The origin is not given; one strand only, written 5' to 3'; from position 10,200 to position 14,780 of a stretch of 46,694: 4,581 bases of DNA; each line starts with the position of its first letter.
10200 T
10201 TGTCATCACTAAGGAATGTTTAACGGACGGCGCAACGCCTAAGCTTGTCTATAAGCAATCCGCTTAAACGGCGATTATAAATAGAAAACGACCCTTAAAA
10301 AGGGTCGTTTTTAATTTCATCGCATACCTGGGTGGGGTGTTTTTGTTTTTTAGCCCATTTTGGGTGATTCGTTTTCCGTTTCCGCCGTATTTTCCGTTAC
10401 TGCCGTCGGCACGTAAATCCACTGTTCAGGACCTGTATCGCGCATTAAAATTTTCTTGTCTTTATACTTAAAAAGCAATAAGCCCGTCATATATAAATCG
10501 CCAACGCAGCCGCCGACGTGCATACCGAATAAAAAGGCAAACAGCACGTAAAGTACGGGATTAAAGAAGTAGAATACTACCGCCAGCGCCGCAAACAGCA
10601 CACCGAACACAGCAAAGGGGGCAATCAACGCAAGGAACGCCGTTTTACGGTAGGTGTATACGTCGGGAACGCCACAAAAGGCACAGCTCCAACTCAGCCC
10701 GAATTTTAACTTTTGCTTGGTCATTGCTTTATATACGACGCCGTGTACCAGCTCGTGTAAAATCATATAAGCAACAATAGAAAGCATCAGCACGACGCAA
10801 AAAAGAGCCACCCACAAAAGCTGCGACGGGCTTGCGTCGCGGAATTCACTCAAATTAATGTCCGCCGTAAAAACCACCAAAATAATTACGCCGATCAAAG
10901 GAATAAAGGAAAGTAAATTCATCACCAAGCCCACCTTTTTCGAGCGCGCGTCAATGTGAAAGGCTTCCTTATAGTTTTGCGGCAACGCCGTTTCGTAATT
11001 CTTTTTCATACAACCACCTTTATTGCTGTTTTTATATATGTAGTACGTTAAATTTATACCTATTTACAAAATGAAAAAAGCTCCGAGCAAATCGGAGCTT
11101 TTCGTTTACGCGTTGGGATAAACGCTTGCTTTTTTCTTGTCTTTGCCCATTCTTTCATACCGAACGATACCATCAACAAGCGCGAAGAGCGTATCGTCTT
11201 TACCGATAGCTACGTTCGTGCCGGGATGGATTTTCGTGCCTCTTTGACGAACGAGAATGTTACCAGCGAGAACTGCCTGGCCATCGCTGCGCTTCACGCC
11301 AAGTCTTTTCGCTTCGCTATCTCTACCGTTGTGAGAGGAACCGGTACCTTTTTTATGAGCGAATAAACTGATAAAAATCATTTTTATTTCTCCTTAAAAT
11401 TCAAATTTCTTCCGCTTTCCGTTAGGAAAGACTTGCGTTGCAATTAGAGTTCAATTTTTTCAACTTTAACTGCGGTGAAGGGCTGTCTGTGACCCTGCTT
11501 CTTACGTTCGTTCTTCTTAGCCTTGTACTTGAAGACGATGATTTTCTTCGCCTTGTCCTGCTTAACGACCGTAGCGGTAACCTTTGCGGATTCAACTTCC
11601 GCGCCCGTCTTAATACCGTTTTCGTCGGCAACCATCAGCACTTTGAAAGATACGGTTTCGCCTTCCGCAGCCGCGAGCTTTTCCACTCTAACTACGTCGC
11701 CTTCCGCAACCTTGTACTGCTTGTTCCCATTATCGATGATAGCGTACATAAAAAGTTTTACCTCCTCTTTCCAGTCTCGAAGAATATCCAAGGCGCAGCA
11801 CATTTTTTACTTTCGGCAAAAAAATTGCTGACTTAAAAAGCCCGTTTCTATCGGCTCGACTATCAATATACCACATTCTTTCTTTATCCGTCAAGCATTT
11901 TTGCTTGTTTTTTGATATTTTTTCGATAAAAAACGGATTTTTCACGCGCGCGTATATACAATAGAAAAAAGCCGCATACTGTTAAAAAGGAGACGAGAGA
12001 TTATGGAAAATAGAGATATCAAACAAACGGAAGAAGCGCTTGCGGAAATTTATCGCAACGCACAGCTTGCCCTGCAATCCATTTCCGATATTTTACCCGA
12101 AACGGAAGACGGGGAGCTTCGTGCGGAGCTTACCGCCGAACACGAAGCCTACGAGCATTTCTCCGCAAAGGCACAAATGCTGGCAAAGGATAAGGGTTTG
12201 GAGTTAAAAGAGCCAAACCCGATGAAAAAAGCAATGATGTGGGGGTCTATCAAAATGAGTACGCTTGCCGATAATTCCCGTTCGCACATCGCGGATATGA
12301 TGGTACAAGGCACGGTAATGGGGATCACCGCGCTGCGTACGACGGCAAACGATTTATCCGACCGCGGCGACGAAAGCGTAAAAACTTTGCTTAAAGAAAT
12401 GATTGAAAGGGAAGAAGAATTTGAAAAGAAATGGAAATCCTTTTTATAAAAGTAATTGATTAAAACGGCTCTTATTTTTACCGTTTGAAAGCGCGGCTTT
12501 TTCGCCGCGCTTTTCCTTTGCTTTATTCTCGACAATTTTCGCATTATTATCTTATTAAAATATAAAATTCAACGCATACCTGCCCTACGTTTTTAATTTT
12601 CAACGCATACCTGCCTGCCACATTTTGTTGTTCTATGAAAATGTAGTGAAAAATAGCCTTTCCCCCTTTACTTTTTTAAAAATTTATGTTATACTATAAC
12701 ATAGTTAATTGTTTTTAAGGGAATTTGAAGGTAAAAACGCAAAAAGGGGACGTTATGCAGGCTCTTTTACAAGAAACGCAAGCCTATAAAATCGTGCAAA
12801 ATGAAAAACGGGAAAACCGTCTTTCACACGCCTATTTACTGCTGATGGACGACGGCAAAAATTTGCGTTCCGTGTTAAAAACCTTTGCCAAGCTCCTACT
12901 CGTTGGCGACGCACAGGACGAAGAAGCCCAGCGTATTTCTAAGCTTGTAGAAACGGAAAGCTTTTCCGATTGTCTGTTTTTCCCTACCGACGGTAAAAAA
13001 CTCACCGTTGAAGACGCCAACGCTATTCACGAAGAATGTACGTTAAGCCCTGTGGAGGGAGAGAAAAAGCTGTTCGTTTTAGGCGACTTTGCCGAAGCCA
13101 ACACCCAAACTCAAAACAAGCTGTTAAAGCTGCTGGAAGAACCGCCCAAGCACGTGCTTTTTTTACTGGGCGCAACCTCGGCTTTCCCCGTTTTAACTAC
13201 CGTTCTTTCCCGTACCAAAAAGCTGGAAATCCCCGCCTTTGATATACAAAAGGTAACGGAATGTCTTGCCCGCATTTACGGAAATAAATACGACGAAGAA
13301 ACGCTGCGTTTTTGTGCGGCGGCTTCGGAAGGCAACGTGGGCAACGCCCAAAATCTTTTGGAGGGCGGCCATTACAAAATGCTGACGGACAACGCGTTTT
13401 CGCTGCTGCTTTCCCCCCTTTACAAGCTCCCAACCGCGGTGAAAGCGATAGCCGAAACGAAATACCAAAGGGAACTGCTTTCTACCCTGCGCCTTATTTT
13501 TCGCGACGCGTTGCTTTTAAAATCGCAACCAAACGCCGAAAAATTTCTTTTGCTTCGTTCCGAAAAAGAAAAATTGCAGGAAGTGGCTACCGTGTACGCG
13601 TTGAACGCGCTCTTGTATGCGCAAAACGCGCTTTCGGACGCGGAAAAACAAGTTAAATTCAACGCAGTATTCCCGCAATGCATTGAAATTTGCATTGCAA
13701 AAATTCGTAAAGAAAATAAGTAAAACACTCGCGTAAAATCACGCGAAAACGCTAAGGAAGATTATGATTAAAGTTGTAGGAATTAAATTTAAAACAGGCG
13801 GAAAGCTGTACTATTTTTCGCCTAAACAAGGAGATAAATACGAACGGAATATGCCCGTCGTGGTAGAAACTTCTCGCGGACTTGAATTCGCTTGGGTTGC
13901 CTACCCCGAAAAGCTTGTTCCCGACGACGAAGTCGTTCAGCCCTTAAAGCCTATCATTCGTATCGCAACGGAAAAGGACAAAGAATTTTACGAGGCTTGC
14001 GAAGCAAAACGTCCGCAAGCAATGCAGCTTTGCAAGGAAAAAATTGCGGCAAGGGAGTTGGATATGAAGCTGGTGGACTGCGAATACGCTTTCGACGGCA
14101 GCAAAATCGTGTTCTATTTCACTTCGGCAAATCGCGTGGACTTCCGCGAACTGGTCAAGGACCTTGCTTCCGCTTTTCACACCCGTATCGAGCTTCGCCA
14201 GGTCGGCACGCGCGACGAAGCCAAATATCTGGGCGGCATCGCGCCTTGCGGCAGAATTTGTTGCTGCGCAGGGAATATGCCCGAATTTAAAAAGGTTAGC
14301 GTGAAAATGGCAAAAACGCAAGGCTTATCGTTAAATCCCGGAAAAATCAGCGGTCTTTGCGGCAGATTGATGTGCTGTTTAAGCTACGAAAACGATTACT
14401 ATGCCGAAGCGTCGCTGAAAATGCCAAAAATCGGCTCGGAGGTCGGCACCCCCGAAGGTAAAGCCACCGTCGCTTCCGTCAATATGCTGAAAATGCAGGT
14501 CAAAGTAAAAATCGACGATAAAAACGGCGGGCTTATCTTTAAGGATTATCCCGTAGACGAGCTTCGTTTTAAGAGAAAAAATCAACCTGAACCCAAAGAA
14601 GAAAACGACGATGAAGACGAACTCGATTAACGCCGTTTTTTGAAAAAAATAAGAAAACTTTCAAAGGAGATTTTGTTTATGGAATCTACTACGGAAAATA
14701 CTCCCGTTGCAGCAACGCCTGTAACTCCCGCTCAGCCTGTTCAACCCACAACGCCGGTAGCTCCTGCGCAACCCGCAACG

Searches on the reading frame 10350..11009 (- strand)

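Call 8: search_protein_families(library=pfam, proteins=[window:10350-11009:-])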
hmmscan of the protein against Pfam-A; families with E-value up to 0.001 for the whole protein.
window:10350-11009:- (219 aa): 1 family
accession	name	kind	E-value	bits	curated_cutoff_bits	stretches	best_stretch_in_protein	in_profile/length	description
PF11667.14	DUF3267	-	2.8e-16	60.2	27.1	1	79-182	2-104/108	Putative zincin peptidase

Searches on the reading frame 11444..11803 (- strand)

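Call 42: search_protein_families(library=ncbifam, proteins=[window:11444-11803:-], max_evalue=0.01)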
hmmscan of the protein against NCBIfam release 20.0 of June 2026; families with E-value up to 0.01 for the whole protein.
window:11444-11803:- (119 aa): 3 families
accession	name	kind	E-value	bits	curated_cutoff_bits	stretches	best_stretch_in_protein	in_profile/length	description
TIGR00061.1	L21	equivalog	4.7e-31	107.2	43.7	1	20-117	1-100/101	50S ribosomal protein L21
NF008916.0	PRK12278.1-4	equivalog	3.9e-26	92.3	193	1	19-117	1-101/223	50S ribosomal protein L21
NF008915.0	PRK12278.1-1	equivalog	6.1e-23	81.9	281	1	19-117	1-101/216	50S ribosomal protein L21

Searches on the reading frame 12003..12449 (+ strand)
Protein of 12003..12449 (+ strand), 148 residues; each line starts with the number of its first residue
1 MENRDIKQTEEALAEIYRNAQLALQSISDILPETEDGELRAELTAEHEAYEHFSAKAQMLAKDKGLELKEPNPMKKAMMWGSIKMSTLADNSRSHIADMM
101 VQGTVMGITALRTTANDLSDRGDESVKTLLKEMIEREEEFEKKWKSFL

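Call 8: search_protein_families(library=pfam, proteins=[window:12003-12449:+])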
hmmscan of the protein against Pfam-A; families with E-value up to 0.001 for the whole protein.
window:12003-12449:+ (148 aa): 0 families

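Call 29: search_protein_families(library=pfam, proteins=[window:12003-12449:+], max_evalue=0.01)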
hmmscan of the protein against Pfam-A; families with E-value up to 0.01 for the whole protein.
window:12003-12449:+ (148 aa): 0 families

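Call 42: search_protein_families(library=ncbifam, proteins=[window:12003-12449:+], max_evalue=0.01)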
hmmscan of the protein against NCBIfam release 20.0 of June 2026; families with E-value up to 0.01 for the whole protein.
window:12003-12449:+ (148 aa): 1 family
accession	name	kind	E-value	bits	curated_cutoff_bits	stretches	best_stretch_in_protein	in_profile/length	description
TIGR02173.1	cyt_kin_arch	equivalog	0.006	16.6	102.1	0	44-146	20-135/169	(d)CMP kinase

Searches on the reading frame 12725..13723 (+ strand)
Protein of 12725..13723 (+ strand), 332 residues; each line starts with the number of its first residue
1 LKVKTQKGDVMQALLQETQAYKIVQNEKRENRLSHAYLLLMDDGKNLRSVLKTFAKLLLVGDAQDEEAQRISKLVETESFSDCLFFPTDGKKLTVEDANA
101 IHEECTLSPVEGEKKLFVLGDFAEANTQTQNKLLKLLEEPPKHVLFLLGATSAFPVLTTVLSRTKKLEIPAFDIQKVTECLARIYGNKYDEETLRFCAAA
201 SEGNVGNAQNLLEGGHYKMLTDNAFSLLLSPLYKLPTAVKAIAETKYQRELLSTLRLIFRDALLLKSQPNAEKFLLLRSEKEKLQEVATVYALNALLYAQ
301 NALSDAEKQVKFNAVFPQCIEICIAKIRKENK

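Call 8: search_protein_families(library=pfam, proteins=[window:12725-13723:+])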
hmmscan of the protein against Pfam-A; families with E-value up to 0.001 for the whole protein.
window:12725-13723:+ (332 aa): 1 family
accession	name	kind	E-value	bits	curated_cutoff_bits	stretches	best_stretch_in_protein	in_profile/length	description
PF13177.12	DNA_pol3_delta2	-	1.7e-28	100.1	27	1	18-171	3-159/161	DNA polymerase III, delta subunit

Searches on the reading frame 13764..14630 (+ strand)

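Call 9: search_protein_families(library=pfam, proteins=[window:13764-14630:+])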
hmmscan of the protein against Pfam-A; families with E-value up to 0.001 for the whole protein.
window:13764-14630:+ (288 aa): 1 family
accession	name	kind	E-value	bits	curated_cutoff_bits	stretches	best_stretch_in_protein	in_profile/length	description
PF04468.17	PSP1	-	9.1e-35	119.3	27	1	62-147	1-86/86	PSP1 C-terminal conserved region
